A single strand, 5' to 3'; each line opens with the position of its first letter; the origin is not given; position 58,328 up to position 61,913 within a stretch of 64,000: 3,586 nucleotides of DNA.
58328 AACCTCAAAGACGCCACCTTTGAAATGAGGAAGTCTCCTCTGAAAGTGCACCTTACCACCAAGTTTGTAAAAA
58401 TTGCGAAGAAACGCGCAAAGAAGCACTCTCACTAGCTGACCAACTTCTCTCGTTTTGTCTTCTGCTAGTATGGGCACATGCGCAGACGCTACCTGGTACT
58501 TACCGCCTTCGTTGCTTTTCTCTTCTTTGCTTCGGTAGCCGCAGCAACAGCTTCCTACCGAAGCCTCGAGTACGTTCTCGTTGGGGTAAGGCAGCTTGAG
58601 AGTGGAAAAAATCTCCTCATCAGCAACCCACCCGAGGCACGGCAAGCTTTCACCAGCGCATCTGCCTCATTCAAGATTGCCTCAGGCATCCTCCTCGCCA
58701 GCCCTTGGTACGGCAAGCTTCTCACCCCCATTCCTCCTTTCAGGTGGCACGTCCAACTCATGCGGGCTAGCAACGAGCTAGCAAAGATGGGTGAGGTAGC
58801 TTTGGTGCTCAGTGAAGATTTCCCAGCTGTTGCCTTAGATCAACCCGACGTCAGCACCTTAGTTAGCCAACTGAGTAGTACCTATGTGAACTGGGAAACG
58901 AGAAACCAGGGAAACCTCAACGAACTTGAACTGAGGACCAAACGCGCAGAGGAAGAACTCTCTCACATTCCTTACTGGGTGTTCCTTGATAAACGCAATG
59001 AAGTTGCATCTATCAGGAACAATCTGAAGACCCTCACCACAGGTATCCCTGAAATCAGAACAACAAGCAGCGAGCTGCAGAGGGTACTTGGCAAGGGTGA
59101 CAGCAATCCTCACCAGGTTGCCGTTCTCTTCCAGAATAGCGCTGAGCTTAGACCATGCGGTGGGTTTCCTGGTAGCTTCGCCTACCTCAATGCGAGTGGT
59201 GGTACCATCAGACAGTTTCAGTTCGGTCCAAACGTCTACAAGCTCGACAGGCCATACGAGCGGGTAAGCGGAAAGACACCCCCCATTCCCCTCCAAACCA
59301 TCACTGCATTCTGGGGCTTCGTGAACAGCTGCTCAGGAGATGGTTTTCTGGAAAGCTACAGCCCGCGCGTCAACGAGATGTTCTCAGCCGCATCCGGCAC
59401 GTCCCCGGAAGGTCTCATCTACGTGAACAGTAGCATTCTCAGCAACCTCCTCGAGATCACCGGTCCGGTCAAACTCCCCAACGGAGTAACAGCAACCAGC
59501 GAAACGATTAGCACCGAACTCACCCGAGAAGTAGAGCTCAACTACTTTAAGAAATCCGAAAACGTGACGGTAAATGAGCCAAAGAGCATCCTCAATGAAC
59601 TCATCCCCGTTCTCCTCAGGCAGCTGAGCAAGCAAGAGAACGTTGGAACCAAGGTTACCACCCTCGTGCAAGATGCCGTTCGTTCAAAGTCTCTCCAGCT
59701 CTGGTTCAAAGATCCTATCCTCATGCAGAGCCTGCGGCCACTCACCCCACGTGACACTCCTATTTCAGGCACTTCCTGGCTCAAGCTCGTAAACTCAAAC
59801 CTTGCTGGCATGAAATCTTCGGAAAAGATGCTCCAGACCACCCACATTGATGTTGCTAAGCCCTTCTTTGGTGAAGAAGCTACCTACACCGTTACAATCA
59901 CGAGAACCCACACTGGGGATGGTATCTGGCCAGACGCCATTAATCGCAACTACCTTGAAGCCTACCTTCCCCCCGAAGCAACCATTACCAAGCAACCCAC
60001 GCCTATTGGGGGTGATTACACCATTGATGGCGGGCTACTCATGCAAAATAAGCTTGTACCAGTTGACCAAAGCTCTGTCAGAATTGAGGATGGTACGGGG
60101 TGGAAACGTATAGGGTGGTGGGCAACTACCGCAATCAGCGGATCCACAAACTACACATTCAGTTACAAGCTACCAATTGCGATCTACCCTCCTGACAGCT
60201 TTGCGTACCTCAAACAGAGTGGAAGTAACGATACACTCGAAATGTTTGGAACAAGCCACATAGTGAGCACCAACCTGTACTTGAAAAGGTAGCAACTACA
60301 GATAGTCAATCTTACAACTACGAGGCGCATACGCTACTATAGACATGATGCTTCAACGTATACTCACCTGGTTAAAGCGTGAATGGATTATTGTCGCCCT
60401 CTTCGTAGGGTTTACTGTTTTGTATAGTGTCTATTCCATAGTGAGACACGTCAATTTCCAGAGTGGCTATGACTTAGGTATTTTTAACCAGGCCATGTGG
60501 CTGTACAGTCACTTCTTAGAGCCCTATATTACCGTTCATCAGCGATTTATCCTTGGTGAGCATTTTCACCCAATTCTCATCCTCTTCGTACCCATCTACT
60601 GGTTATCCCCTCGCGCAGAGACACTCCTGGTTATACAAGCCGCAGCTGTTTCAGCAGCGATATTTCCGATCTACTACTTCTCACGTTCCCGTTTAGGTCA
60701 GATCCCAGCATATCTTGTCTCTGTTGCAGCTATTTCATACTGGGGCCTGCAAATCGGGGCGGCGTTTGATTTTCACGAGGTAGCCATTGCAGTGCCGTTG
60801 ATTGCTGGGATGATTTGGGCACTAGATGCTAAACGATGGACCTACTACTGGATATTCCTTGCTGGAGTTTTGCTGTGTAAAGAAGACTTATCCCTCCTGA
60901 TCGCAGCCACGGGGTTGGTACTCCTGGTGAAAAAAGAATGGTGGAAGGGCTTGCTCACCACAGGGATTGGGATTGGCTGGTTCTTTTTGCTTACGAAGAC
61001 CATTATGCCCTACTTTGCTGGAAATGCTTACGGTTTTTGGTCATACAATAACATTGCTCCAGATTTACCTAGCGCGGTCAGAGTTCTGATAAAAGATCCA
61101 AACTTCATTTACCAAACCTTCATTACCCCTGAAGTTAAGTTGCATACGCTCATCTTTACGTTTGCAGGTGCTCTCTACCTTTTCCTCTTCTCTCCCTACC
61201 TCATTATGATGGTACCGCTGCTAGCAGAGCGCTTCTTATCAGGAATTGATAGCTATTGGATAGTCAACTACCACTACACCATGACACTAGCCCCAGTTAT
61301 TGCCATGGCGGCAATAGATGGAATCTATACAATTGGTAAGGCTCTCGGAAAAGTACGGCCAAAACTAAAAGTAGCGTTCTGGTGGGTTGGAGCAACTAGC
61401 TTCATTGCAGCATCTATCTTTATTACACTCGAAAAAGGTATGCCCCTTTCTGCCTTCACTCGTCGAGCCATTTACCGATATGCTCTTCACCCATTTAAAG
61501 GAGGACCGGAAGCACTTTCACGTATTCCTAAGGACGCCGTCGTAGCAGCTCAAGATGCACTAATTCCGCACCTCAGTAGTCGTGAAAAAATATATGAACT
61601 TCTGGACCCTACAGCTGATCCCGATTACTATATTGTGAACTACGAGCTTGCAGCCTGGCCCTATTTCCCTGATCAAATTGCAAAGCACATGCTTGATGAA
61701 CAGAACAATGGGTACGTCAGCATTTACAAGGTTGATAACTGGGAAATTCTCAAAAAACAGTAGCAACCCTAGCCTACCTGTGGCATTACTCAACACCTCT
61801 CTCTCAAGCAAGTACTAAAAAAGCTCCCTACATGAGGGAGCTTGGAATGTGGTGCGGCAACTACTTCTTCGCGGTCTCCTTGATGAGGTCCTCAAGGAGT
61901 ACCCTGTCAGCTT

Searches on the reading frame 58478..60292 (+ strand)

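Call 55: search_protein_families(library=pfam, proteins=[window:58478-60292:+], max_evalue=0.001)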
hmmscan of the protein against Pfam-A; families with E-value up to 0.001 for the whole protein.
window:58478-60292:+ (604 aa): 1 family
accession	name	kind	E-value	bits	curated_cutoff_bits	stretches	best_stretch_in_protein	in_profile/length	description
PF13196.11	DUF4012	-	2.9e-17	64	28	1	211-351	3-142/144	Protein of unknown function (DUF4012)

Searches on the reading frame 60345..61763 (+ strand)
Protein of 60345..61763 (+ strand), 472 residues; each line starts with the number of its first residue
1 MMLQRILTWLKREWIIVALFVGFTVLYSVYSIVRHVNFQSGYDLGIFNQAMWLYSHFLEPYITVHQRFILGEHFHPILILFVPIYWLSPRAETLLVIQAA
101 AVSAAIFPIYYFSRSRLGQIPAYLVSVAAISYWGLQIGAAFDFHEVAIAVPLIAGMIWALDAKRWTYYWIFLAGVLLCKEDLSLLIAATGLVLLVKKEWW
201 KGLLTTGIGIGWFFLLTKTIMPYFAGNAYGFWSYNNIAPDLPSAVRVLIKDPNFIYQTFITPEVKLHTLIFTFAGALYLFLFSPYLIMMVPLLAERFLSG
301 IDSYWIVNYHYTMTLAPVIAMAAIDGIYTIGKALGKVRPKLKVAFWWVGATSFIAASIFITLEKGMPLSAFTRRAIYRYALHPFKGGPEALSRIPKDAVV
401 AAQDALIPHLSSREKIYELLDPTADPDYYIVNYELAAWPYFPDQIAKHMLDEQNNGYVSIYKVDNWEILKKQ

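Call 55: search_protein_families(library=pfam, proteins=[window:60345-61763:+], max_evalue=0.001)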
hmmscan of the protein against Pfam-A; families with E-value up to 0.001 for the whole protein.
window:60345-61763:+ (472 aa): 1 family
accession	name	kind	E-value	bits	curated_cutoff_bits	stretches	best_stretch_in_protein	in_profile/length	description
PF09852.15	DUF2079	-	1.9e-61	209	28.2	1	34-456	1-446/459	Predicted membrane protein (DUF2079)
